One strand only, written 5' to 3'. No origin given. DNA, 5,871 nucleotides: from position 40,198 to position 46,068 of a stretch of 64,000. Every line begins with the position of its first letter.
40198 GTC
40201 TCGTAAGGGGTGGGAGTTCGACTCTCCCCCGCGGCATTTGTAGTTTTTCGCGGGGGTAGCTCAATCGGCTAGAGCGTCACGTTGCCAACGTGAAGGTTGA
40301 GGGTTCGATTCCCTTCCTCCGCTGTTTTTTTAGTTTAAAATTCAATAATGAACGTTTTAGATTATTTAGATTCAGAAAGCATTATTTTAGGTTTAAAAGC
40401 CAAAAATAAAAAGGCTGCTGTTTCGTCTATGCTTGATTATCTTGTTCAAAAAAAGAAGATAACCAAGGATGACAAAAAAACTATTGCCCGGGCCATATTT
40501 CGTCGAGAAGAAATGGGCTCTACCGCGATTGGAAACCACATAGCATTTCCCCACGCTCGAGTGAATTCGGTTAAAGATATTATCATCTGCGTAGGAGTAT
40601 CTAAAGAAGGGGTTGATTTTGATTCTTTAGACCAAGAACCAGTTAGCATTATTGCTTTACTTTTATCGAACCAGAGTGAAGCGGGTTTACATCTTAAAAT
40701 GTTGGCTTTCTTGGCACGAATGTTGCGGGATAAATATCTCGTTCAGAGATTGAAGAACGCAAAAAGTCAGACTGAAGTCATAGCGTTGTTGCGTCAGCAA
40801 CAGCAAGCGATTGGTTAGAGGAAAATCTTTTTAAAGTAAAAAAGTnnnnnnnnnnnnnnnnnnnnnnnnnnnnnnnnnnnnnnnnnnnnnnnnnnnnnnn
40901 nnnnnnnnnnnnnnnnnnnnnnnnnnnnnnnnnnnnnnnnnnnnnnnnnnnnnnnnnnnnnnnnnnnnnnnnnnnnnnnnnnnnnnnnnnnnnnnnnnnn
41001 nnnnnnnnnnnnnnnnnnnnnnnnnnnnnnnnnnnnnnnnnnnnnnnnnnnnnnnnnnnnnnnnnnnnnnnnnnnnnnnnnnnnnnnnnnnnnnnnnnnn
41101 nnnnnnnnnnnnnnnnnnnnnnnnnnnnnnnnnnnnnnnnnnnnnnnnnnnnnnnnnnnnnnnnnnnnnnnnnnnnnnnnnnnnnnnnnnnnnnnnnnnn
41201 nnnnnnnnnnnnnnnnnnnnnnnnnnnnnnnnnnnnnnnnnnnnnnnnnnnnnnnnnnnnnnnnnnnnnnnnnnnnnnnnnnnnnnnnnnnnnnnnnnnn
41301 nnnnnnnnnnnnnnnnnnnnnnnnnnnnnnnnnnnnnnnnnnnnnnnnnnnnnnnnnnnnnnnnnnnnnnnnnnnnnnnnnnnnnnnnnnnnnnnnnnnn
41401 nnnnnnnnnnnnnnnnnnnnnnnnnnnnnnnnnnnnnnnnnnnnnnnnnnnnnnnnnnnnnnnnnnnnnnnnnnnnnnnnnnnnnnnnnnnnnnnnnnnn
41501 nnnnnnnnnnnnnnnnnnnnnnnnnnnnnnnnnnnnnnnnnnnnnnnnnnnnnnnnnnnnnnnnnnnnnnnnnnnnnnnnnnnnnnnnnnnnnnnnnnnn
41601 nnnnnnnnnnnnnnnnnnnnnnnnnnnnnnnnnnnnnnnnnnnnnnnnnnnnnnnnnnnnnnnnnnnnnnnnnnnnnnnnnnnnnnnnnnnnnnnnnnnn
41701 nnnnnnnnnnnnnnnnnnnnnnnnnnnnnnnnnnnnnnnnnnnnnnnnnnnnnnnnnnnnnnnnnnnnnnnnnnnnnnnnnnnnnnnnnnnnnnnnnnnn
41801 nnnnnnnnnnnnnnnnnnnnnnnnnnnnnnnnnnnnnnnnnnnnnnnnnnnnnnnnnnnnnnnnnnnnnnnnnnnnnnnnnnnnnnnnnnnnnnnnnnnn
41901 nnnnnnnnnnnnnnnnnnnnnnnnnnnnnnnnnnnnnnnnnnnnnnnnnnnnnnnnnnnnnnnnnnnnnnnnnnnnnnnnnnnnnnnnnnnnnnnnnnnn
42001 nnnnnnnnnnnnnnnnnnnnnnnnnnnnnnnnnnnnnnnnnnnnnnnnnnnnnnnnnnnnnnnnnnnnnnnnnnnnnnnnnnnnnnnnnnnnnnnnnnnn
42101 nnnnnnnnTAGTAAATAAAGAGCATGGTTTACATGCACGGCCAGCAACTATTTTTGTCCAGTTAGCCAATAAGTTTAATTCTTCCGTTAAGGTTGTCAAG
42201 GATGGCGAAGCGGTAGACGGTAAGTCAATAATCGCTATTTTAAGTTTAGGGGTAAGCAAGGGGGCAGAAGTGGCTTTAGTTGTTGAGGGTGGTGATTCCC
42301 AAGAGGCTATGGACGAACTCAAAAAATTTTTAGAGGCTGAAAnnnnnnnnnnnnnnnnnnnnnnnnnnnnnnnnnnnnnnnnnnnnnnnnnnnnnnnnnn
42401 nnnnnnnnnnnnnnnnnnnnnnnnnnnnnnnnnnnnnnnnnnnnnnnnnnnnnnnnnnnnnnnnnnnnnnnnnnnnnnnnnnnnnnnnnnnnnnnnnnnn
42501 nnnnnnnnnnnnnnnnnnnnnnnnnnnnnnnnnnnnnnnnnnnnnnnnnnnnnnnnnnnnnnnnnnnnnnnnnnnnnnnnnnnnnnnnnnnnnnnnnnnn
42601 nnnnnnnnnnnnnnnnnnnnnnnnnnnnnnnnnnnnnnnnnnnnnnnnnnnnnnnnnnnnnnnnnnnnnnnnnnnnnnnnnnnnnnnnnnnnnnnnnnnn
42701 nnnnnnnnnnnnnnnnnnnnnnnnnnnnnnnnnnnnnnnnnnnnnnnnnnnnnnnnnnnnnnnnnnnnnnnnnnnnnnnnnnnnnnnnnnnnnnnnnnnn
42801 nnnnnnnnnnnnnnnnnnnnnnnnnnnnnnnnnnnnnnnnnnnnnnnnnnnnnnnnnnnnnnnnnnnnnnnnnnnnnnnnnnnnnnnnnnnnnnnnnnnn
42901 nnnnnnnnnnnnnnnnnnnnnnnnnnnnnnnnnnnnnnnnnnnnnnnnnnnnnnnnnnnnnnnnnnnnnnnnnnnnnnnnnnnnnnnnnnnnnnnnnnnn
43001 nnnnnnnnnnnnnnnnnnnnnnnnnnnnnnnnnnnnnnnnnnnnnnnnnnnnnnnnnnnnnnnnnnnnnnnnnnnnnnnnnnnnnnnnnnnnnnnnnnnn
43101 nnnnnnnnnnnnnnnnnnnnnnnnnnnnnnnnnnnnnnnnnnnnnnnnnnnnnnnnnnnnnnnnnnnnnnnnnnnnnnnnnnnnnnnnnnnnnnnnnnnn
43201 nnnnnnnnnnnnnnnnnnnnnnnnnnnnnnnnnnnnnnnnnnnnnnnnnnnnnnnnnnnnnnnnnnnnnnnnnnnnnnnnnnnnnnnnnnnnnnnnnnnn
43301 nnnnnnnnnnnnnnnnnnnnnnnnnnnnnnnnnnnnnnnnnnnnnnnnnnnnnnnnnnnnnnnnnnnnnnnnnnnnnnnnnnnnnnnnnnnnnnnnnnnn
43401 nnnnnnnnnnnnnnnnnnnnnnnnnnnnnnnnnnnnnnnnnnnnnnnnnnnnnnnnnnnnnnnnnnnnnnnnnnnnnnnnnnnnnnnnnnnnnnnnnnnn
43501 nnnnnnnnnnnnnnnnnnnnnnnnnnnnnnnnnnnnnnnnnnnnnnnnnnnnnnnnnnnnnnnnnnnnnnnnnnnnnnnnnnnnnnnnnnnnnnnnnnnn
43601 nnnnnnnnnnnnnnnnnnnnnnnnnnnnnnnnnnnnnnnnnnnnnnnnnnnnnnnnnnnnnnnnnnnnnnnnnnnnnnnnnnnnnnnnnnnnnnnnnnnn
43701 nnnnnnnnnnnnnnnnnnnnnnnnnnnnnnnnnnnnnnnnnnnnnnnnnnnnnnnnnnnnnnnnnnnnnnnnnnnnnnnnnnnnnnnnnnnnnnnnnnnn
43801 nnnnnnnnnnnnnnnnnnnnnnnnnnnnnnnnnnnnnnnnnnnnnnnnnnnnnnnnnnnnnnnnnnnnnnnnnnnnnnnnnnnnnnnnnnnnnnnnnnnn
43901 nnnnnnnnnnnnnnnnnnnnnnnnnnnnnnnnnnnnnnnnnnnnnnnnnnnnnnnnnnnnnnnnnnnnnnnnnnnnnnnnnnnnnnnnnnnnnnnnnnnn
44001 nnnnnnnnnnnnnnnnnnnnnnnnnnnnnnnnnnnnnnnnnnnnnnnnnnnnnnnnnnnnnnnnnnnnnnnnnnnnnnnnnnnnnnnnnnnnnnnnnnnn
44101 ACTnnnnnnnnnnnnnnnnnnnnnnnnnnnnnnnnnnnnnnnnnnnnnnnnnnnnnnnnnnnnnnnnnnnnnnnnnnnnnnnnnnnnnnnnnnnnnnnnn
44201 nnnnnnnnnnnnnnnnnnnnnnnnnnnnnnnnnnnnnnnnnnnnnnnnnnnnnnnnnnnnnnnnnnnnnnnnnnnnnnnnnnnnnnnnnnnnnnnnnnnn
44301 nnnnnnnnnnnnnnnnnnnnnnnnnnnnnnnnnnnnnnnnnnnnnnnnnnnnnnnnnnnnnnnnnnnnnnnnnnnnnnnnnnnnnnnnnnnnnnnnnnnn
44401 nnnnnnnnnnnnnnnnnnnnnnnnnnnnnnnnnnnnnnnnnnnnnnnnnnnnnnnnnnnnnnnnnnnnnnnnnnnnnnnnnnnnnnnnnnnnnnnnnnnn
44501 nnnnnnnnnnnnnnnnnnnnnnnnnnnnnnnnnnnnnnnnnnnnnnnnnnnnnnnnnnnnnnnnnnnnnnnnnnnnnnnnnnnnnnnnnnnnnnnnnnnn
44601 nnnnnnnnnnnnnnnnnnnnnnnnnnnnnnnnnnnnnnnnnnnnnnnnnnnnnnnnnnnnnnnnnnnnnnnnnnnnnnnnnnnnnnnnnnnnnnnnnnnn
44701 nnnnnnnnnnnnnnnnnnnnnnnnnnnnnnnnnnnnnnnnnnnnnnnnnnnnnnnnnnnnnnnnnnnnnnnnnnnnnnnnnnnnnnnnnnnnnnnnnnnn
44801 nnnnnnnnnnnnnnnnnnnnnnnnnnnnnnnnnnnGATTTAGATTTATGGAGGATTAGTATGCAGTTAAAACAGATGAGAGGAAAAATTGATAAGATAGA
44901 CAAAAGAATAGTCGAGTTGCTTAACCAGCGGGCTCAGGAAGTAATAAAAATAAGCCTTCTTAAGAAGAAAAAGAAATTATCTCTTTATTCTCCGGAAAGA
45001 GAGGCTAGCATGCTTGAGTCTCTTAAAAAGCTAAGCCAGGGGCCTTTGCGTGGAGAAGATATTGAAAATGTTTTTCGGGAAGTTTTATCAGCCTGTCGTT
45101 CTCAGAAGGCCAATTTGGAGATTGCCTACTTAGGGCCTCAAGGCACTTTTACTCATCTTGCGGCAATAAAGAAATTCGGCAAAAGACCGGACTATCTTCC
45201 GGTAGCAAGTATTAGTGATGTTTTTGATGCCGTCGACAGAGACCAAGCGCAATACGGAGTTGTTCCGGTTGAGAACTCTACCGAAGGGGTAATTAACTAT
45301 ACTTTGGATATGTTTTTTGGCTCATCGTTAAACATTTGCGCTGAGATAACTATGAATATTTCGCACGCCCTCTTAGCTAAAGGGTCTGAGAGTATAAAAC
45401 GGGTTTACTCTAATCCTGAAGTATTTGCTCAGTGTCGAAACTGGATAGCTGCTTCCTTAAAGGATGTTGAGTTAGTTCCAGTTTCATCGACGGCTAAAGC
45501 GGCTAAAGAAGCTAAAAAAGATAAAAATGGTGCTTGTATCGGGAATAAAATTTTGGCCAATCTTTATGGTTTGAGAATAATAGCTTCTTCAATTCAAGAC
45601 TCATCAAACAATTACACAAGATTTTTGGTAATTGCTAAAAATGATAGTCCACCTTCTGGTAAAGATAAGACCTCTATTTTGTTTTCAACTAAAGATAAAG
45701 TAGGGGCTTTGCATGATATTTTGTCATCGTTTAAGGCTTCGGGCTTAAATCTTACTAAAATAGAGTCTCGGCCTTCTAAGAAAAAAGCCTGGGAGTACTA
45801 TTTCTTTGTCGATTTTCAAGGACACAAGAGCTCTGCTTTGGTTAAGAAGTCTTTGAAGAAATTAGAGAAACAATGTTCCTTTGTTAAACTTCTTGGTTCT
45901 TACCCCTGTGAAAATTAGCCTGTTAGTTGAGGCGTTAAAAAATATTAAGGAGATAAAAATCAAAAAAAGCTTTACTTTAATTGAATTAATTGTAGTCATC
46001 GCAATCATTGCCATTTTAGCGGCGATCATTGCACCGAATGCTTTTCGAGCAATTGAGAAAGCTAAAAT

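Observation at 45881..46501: Second pilin paralogue inserted in the aromatic amino-acid operon; ambiguous start, possibly ATC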

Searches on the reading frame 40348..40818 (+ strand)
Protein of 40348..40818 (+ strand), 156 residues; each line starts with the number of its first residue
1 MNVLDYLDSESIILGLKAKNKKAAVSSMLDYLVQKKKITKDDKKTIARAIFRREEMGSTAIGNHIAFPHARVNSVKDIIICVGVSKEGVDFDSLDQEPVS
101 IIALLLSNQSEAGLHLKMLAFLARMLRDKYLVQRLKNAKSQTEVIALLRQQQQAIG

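Call 62: search_protein_families(library=pfam, proteins=[window:40348-40818:+], max_evalue=0.001)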
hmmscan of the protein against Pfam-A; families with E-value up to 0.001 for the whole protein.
window:40348-40818:+ (156 aa): 1 family
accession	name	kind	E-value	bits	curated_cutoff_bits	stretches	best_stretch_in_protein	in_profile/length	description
PF00359.27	PTS_EIIA_2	-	4e-35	121.3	27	1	6-150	2-143/144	Phosphoenolpyruvate-dependent sugar phosphotransferase system, EIIA 2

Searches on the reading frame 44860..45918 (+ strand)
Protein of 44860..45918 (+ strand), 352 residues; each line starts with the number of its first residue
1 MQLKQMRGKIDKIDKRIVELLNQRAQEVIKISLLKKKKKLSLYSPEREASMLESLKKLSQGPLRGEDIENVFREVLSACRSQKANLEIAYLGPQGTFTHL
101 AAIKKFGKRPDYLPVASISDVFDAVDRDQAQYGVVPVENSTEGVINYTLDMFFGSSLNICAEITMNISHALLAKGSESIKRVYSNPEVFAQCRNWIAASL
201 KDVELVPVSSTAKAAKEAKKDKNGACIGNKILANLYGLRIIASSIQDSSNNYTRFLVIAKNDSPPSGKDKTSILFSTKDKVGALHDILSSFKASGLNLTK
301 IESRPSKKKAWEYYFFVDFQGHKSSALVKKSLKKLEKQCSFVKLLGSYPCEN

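Call 4: search_protein_families(library=pfam, proteins=[window:44860-45918:+], max_evalue=0.01)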
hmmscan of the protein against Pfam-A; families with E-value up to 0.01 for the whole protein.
window:44860-45918:+ (352 aa): 3 families
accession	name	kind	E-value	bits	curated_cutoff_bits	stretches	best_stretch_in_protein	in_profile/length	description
PF00800.23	PDT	-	1.9e-63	214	25.2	1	88-262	1-180/181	Prephenate dehydratase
PF01817.26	CM_2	-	6.6e-19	68.3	27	1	6-82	1-78/80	Chorismate mutase type II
PF01842.31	ACT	-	2.1e-11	43.8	27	1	271-336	1-65/66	ACT domain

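Call 8: find_encoding_contigs(protein=window:44860-45918:+, flank=6000, max_places=6)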
Protein window:44860-45918:+ (352 aa): no gene with exactly this product is on record in the collection.

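Call 54: find_homologous_proteins(query=window:44860-45918:+, max_evalue=1e-60)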
Query window:44860-45918:+ (352 aa): 7197 proteins with E <= 1e-60 among 8000 candidates; the best 120 are listed.
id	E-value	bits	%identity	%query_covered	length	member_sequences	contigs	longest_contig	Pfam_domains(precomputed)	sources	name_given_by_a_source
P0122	8.2e-226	766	100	100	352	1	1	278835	PF00800.24,PF01842.32,PF01817.27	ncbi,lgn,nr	ncbi:MAG: prephenate dehydratase [Candidatus Omnitrophica bacterium]|nr:prephenate dehydratase [Cand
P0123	1.3e-199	680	87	100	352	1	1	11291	PF00800.24,PF01842.32,PF01817.27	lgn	-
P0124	4.6e-191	652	83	100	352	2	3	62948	PF00800.24,PF01842.32,PF01817.27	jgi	-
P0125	3.7e-187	639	81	100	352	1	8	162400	PF00800.24,PF01842.32,PF01817.27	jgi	-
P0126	5.1e-183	625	78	100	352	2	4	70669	PF00800.24,PF01842.32,PF01817.27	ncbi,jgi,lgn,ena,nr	ncbi:MAG: prephenate dehydratase [Candidatus Omnitrophica bacterium]|nr:prephenate dehydratase [Cand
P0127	4.3e-176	603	75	100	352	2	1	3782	PF00800.24,PF01842.32,PF01817.27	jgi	-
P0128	1.2e-174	598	74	100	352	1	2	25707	PF00800.24,PF01842.32,PF01817.27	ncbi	-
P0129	6.5e-174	596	75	99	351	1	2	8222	PF00800.24,PF01842.32,PF01817.27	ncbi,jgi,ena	-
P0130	3.1e-171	587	73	100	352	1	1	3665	PF00800.24,PF01842.32,PF01817.27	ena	-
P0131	1.4e-170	585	74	100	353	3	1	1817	PF00800.24,PF01842.32,PF01817.27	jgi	jgi:chorismate mutase/prephenate dehydratase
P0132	4.6e-168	576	72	100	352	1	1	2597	PF00800.24,PF01842.32,PF01817.27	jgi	-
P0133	1.4e-167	575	72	100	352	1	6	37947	PF00800.24,PF01842.32,PF01817.27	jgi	-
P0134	1.6e-167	575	72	99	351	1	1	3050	PF00800.24,PF01842.32,PF01817.27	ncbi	-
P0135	3.6e-167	573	72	99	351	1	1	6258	PF00800.24,PF01842.32,PF01817.27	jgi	jgi:chorismate mutase/prephenate dehydratase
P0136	1.3e-166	572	70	100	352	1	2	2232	PF00800.24,PF01842.32,PF01817.27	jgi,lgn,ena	-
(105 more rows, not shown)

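Call 55: find_encoding_contigs(protein=P0123, flank=4000, max_places=3)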
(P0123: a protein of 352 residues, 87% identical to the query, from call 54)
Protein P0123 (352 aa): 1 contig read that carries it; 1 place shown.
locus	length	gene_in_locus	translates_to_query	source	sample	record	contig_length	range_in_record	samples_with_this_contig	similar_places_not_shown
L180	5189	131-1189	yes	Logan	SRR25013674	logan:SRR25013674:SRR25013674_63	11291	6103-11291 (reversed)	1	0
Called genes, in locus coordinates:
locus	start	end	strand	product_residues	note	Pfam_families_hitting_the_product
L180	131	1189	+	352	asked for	PF01817:CM_2, PF00800:PDT, PF01842:ACT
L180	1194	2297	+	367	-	PF00155:Aminotran_1_2, PF00266:Aminotran_5 (weak), PF04864:Alliinase_C (weak)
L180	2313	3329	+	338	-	PF18152:DAHP_snth_FXD, PF00793:DAHP_synth_1, PF03102:NeuB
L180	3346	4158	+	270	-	PF01118:Semialdhyde_dh (weak), PF01210:NAD_Gly3P_dh_N, PF03446:NAD_binding_2, PF03807:F420_oxidored, PF02153:PDH_N, PF20463:PDH_C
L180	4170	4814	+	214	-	PF02224:Cytidylate_kin, PF13189:Cytidylate_kin2, PF13207:AAA_17 (faint), PF13238:AAA_18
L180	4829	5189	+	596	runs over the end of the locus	PF00009:GTP_EFTU, PF03144:GTP_EFTU_D2, PF00679:EFG_C, PF06421:LepA_C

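Call 56: find_encoding_contigs(protein=P0124, flank=4000, max_places=2)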
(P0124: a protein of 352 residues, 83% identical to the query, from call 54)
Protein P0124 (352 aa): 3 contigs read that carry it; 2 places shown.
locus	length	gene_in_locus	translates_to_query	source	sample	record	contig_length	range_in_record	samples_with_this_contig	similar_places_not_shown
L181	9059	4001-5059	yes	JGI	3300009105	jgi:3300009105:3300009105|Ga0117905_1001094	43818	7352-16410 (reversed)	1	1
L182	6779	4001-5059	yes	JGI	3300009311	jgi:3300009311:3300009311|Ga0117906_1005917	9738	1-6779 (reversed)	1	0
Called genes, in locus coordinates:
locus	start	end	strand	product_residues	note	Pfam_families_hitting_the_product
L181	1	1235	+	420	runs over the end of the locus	PF01933:CofD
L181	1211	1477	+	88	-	PF00381:PTS-HPr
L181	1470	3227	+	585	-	PF05524:PEP-utilisers_N, PF00391:PEP-utilizers, PF02896:PEP-utilizers_C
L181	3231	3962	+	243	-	PF00483:NTP_transferase, PF12804:NTP_transf_3 (weak)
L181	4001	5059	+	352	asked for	PF01817:CM_2, PF00800:PDT, PF01842:ACT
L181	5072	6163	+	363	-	PF00155:Aminotran_1_2, PF00266:Aminotran_5 (weak), PF01041:DegT_DnrJ_EryC1 (faint), PF04864:Alliinase_C (weak)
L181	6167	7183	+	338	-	PF18152:DAHP_snth_FXD, PF00793:DAHP_synth_1, PF03102:NeuB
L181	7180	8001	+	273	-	PF01118:Semialdhyde_dh (weak), PF01210:NAD_Gly3P_dh_N, PF03446:NAD_binding_2, PF03807:F420_oxidored, PF02153:PDH_N, PF20463:PDH_C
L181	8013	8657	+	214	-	PF02224:Cytidylate_kin, PF13189:Cytidylate_kin2, PF13207:AAA_17 (faint), PF13238:AAA_18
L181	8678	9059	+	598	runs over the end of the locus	PF00009:GTP_EFTU, PF03144:GTP_EFTU_D2, PF14492:EFG_III (weak), PF00679:EFG_C, PF06421:LepA_C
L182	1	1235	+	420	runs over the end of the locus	PF01933:CofD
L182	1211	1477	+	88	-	PF00381:PTS-HPr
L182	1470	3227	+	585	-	PF05524:PEP-utilisers_N, PF00391:PEP-utilizers, PF02896:PEP-utilizers_C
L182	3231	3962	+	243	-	PF00483:NTP_transferase, PF12804:NTP_transf_3 (weak)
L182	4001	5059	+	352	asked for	PF01817:CM_2, PF00800:PDT, PF01842:ACT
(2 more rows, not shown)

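Call 57: find_encoding_contigs(protein=P0125, flank=4000, max_places=2)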
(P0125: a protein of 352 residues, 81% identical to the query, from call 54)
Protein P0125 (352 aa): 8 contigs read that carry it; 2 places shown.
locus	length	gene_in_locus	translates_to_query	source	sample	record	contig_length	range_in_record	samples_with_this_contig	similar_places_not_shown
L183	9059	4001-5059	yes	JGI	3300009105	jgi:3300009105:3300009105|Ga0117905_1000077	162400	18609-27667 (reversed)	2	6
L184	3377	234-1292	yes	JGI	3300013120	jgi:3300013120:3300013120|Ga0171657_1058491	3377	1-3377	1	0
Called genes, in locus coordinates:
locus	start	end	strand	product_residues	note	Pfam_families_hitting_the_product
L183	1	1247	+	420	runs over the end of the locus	PF01933:CofD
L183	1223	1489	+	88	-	PF00381:PTS-HPr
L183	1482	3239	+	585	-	PF05524:PEP-utilisers_N, PF00391:PEP-utilizers, PF02896:PEP-utilizers_C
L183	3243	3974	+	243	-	PF00483:NTP_transferase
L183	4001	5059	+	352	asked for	PF01817:CM_2, PF00800:PDT, PF01842:ACT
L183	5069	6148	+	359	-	PF00155:Aminotran_1_2, PF00266:Aminotran_5 (faint)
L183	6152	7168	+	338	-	PF18152:DAHP_snth_FXD, PF00793:DAHP_synth_1, PF03102:NeuB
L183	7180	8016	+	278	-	PF01210:NAD_Gly3P_dh_N (weak), PF03446:NAD_binding_2, PF03807:F420_oxidored, PF02153:PDH_N, PF20463:PDH_C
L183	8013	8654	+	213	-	PF02224:Cytidylate_kin, PF13189:Cytidylate_kin2 (weak), PF13238:AAA_18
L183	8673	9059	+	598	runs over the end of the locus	PF00009:GTP_EFTU, PF03144:GTP_EFTU_D2, PF14492:EFG_III (faint), PF00679:EFG_C, PF06421:LepA_C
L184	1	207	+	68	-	?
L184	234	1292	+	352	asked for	PF01817:CM_2, PF00800:PDT, PF01842:ACT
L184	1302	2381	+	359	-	PF00155:Aminotran_1_2, PF00266:Aminotran_5 (faint)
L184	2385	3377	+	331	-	?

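Call 58: find_encoding_contigs(protein=P0126, flank=4000, max_places=2)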
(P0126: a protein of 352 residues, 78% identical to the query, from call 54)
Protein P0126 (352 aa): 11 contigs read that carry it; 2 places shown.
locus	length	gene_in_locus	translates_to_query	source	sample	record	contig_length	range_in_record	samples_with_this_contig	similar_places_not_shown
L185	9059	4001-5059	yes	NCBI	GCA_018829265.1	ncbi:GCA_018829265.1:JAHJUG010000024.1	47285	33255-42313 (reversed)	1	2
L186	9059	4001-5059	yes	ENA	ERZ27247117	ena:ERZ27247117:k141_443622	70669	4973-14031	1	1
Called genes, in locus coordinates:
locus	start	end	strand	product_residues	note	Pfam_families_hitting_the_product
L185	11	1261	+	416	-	PF01933:CofD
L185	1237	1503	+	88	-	PF00381:PTS-HPr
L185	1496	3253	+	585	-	PF05524:PEP-utilisers_N, PF00391:PEP-utilizers, PF02896:PEP-utilizers_C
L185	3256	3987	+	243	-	PF00483:NTP_transferase, PF12804:NTP_transf_3 (faint)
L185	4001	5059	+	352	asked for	PF01817:CM_2, PF00800:PDT, PF01842:ACT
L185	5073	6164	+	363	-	PF00155:Aminotran_1_2, PF04864:Alliinase_C (weak)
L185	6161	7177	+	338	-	PF18152:DAHP_snth_FXD, PF00793:DAHP_synth_1, PF03102:NeuB (weak)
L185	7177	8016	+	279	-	PF01210:NAD_Gly3P_dh_N, PF03446:NAD_binding_2, PF03807:F420_oxidored (weak), PF02153:PDH_N, PF20463:PDH_C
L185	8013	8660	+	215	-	PF02224:Cytidylate_kin, PF13189:Cytidylate_kin2, PF13207:AAA_17 (faint), PF13238:AAA_18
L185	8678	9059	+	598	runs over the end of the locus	PF00009:GTP_EFTU, PF03144:GTP_EFTU_D2, PF14492:EFG_III (faint), PF00679:EFG_C, PF06421:LepA_C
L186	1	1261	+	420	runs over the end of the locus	PF01933:CofD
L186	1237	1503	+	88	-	PF00381:PTS-HPr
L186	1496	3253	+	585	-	PF05524:PEP-utilisers_N, PF00391:PEP-utilizers, PF02896:PEP-utilizers_C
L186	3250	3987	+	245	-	PF00483:NTP_transferase, PF12804:NTP_transf_3 (faint)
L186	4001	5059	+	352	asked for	PF01817:CM_2, PF00800:PDT, PF01842:ACT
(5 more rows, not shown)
